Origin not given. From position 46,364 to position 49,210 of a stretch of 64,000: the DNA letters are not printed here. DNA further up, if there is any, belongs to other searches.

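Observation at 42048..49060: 848-aa surface beta-propeller-like protein translationally coupled (GTGA) to the SBP of a LivH-LivM-LivG triple-fusion ABC importer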

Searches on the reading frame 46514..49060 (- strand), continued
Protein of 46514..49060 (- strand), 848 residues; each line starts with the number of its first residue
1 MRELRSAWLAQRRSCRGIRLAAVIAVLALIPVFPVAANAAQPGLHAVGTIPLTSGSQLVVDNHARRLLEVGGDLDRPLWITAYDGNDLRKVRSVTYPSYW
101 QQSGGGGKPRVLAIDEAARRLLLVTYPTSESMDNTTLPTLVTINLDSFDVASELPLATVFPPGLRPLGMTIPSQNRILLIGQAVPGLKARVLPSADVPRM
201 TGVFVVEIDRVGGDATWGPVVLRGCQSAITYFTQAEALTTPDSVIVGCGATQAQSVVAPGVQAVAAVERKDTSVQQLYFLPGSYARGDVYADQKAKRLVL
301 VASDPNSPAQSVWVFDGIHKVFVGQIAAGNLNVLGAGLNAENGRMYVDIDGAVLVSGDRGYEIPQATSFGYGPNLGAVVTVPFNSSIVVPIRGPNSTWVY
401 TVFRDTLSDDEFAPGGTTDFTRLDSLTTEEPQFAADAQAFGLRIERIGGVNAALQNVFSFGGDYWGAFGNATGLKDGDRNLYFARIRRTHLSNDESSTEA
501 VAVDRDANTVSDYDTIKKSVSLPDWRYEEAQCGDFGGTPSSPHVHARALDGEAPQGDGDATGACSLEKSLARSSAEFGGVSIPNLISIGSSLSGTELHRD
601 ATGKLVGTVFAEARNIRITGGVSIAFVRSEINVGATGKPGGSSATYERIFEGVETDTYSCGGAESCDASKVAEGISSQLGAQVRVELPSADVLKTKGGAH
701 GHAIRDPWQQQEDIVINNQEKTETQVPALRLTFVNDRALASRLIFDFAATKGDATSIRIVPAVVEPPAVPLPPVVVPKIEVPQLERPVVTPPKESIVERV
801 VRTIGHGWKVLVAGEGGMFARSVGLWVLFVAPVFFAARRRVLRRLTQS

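Call 44: find_related_loci(query=A4, collection=metagenome_contigs, flank=8000)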
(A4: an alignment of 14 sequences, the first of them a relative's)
Query A4 (881 aa) in metagenome_contigs; peptide patterns used: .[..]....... (x = any residue, [..] = any of these).
26 stretches matched a pattern; 9 encode a relative of the query (tblastn E <= 1e-3); 9 distinct loci.
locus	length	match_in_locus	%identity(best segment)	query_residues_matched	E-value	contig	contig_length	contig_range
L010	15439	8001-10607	40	13-881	0e+0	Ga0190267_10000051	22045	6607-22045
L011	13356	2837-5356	37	47-880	1e-148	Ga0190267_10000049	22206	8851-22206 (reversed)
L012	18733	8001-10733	38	1-880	2e-168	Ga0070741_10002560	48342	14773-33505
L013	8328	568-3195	32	20-880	2e-94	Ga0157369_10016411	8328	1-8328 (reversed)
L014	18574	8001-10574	30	24-872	1e-88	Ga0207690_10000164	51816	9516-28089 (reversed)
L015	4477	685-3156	32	56-877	1e-88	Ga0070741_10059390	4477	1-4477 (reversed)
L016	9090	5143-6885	34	296-872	3e-86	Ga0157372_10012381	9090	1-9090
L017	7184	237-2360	31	201-872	2e-77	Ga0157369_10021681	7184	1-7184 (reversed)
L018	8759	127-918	39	616-881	4e-42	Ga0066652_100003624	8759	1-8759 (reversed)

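Call 51: find_homologous_proteins(query=A2, max_evalue=1e-10)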
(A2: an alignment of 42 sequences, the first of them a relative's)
Query A2 (42 sequences) (848 aa, profile of the alignment): 6 proteins with E <= 1e-10 among 8000 candidates.
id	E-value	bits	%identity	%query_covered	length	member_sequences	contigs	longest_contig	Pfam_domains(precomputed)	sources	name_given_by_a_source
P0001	6.9e-279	946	100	100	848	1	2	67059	-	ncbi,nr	ncbi:MAG: hypothetical protein ABR548_03455 [Actinomycetota bacterium]|nr:hypothetical protein [Acti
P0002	8.4e-277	939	52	96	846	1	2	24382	-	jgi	jgi:hypothetical protein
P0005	8.1e-276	936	48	97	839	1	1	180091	-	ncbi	ncbi:MAG: hypothetical protein ACYDCC_05630 [Actinomycetota bacterium]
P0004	4.9e-267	906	50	95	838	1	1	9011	-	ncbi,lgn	-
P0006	1.9e-263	895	45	96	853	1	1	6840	-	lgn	-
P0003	1.6e-262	892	51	98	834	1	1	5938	-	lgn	-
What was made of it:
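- Tried and rejected: The alignment-based find_homologous_proteins search returned only the same six close relatives (call 51).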

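Call 54: search_solved_structures(query=A2, max_evalue=1)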
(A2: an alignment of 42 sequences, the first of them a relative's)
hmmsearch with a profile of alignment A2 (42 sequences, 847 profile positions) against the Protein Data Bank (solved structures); distinct sequences matched with E-value up to 1: 6.
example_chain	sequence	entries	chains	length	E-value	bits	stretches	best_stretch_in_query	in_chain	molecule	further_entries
2hkm_A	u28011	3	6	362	0.33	12.1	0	280-323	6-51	Aromatic amine dehydrogenase | Aromatic amine dehydrogenase, large subunit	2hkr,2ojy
2agl_A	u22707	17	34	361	0.34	12.1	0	280-323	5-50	Aromatic amine dehydrogenase | Aromatic amine dehydrogenase; chain A, B | AROMATIC AMINE DEHYDROGENASE ALPHA SUBUNIT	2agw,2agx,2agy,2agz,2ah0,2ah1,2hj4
2q7q_A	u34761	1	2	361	0.34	12.1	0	280-323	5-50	Aralkylamine dehydrogenase heavy chain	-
2hxc_A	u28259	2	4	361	0.34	12.1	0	280-323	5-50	Aromatic amine dehydrogenase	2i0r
2i0s_A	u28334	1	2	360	0.34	12.1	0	280-323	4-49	Aromatic amine dehydrogenase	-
2h3x_A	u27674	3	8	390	0.41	11.8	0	280-323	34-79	Aromatic Amine Dehydrogenase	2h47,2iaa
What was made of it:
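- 46781..47836 (-): Second extracytoplasmic domain (aa 409-760). It has long antiparallel strands plus about six helices and contains invariant C532, C564, C660 and C666. It is the most conserved part of the family, and its fold was not identified. No PDB sequence match (call 54).
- On YncE/YVTN-type seven-bladed beta-propeller: The PDB profile search gives AADH at E 0.33 only (call 54).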

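Call 67: search_protein_families(library=pfam, alignment_id=A2, max_evalue=0.01)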
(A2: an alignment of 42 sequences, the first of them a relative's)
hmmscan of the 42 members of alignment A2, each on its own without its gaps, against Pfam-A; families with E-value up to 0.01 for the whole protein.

A. member 1, P0001 (848 aa): 0 families

B. families by the number of members that match (of 42 scanned): 0 families

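Call 68: search_protein_families(library=ncbifam, alignment_id=A2, max_evalue=0.01)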
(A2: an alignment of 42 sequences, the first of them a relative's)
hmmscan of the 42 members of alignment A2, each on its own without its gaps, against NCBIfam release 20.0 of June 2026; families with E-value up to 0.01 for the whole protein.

A. member 1, P0001 (848 aa): 0 families

B. families by the number of members that match (of 42 scanned): 2 families
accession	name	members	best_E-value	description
NF052280.1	7_blade_YncE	2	2.1e-05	7-bladed beta-propeller protein YncE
NF040603.2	choice_anch_P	1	9.8e-05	choice-of-anchor P family protein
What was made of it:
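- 47846..48931 (-): Seven-bladed beta-propeller of the YncE / amine-dehydrogenase heavy-chain type (aa 44-405). It contains invariant C225 and C248. Two of 42 family members weakly hit NCBIfam 7_blade_YncE (call 68).
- On YncE/YVTN-type seven-bladed beta-propeller: Two of 42 relatives hit NF052280, best E 2.1e-05 (call 68).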

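Call 71: search_dna_similar(query=window:46517-49060:-, collection=plasmids, mode=protein, max_evalue=0.00001, max_rows=15)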
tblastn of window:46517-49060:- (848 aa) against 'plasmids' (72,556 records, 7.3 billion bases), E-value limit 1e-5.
No match.

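Call 82: search_protein_families(library=pfam, proteins=[L009:9169-9843:+], max_evalue=0.01)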
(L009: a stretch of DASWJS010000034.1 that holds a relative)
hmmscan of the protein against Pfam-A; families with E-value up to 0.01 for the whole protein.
L009:9169-9843:+ (225 aa): 0 families

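Call 90: predict_structure(alignment_id=A6)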
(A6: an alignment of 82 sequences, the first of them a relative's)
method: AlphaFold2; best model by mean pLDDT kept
length: 848 residues; sequences in the alignment: 82
mean_pLDDT: 90.1   pTM: 0.85
mean pLDDT of the five models: 90.1, 89.7, 89.4, 88.8, 88.6
residues with pLDDT >= 90: 664; 70-90: 79; 50-70: 78; < 50: 27
segments of 3 or more residues with pLDDT < 50: 1-6, 8-17, 782-789
pLDDT, mean of each block of 10 residues (from residue 1): 46 48 66 61 96 95 98 96 98 98 92 97 97 94 98 96 95 96 76 70 95 96 95 97 97 80 96 96 95 98 92 98 96 97 97 97 97 97 98 96 96 94 96 98 97 92 94 96 98 97 97 97 94 89 58 68 96 97 96 98 98 95 98 98 98 97 91 96 95 98 98 97 98 96 98 96 74 53 47 64 69 72 87 94 86
secondary structure, 60 per line:
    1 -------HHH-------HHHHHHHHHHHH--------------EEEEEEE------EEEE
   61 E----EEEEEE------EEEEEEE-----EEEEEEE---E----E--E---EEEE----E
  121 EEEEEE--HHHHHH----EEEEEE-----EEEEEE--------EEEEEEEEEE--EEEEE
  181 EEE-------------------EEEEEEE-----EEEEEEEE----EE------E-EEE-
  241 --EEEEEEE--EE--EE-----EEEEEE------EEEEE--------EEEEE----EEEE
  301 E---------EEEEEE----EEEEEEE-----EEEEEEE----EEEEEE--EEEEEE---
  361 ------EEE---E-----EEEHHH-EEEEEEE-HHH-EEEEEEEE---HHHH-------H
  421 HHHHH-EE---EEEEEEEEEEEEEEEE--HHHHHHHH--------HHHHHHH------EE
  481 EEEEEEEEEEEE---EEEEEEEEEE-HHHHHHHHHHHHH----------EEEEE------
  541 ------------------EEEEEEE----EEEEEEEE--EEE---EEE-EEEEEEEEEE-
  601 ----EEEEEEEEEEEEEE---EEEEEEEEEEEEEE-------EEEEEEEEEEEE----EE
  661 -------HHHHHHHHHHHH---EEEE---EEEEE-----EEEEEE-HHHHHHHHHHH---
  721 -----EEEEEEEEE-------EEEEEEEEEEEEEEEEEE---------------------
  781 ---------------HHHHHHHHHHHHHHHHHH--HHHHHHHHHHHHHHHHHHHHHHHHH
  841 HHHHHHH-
elements in order (helices of 4 or more, strands of 3 or more residues): H18-29 E44-50 E57-61 E66-71 E78-84 E90-96 E112-115 E120-126 H129-134 E139-144 E150-155 E164-173 E176-183 E203-209 E215-222 E237-239 E243-249 E263-268 E275-279 E288-292 E297-301 E311-316 E321-327 E333-339 E344-349 E352-357 E367-369 E379-381 E386-392 E398-405 H409-412 H420-425 E432-447 H450-457 H466-472 E479-492 E496-505 H507-519 E530-534 E559-565 E570-577 E580-582 E586-588 E590-599 E605-618 E622-635 E643-654 H668-679 E683-686 E690-694 E700-705 H707-717 E726-734 E742-759 H796-813 H816-847
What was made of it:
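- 46514..49060 (-): 848-aa accessory protein ('big848'), the founding observation. GAAGGAG lies 5 nt before the ATG. AlphaFold2 model with an 82-sequence alignment: mean pLDDT 90.1, pTM 0.85 (call 90).
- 47846..48931 (-): AF2 strands (call 90).
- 46781..47836 (-): AF2 pLDDT is mostly above 90 here (call 90).
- On YncE/YVTN-type seven-bladed beta-propeller: AF2 pLDDT is above 90 over most of aa 44-405 (call 90).
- Tried and rejected: The 82-sequence run superseded it (call 90).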

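Call 93: fold_search(model_id=the predicted structure, library=pdb)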
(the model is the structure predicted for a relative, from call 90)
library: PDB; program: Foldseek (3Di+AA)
matches with E <= 10: 1586; with E <= 0.001: 1081
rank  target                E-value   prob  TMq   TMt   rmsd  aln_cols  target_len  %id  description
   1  3vgz_A                1.5e-10  1.00  0.27  0.64   6.7       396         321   13  Crystal structure of E. coli YncE (released 2011-11-16)
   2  3vgz_C                3.7e-10  1.00  0.28  0.65   5.6       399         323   12  Crystal structure of E. coli YncE (released 2011-11-16)
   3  9esh_K                3.7e-10  1.00  0.27  0.54  18.3       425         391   11  Structure of a B-state intermediate committed to discard (Bd-I state) (released 2024-12-25)
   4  2h47_D                5.3e-10  1.00  0.24  0.50   6.6       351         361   12  Crystal Structure of an Electron Transfer Complex Between Aromatic Amine Dephydrogenase and Azurin from Alcaligenes Fa (released 2006-11-21)
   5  5mzh_B                5.6e-10  1.00  0.27  0.49  13.1       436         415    9  Crystal structure of ODA16 from Chlamydomonas reinhardtii (released 2017-03-22)
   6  3vh0_A                7.2e-10  1.00  0.28  0.65   6.3       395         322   13  Crystal structure of E. coli YncE complexed with DNA (released 2011-11-16)
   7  7seu_D                8.4e-10  1.00  0.28  0.67   5.6       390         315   12  Crystal structure of E coli contaminant protein YncE co-purified with a plant protein (released 2022-04-20)
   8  8iq4_B                9.8e-10  1.00  0.25  0.58  17.1       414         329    9  Cryo-EM structure of Carboprost-bound prostaglandin-F2-alpha receptor-miniGq-Nb35 complex (released 2024-01-31)
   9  8ge4_B                1.2e-09  1.00  0.26  0.57  18.9       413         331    9  CryoEM structure of beta-2-adrenergic receptor in complex with nucleotide-free Gs heterotrimer (#5 of 20) (released 2024-03-06)
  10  3zwl_D                1.4e-09  1.00  0.28  0.59   6.6       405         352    9  Structure of eukaryotic translation initiation factor eIF3i complex with eIF3b C-terminus (655-700) (released 2011-10-05)
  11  8gfv_B                1.6e-09  1.00  0.27  0.63  19.1       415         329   10  CryoEM structure of beta-2-adrenergic receptor in complex with GTP-bound Gs heterotrimer (transition intermediate #1 o (released 2024-03-06)
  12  8f0e_B                1.9e-09  1.00  0.24  0.60   6.8       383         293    9  N-terminal WD40 domain of beta'-COPI subunit with four chains in the asymmetric unit (released 2023-08-30)
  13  2h3x_A                2.3e-09  1.00  0.24  0.50   7.2       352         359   11  Crystal Structure of an Electron Transfer Complex Between Aromatic Amine Dehydrogenase and Azurin from Alcaligenes Fae (released 2006-11-21)
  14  6u42_5L               2.3e-09  1.00  0.26  0.33  25.8       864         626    8  Natively decorated ciliary doublet microtubule (released 2019-11-13)
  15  2h47_F                3.0e-09  1.00  0.24  0.49   7.1       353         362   11  Crystal Structure of an Electron Transfer Complex Between Aromatic Amine Dephydrogenase and Azurin from Alcaligenes Fa (released 2006-11-21)
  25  2h47_H                4.9e-09  1.00  0.24  0.49   7.2       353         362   12  Crystal Structure of an Electron Transfer Complex Between Aromatic Amine Dephydrogenase and Azurin from Alcaligenes Fa (released 2006-11-21)
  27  2h47_A                5.8e-09  1.00  0.24  0.49   7.2       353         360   12  Crystal Structure of an Electron Transfer Complex Between Aromatic Amine Dephydrogenase and Azurin from Alcaligenes Fa (released 2006-11-21)
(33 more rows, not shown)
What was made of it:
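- On YncE/YVTN-type seven-bladed beta-propeller: Foldseek top hits are YncE and AADH heavy chain at E about 1e-10, TM-target 0.5-0.65 (call 93).
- Aromatic amine dehydrogenase heavy chains are among the best fold matches (call 93).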
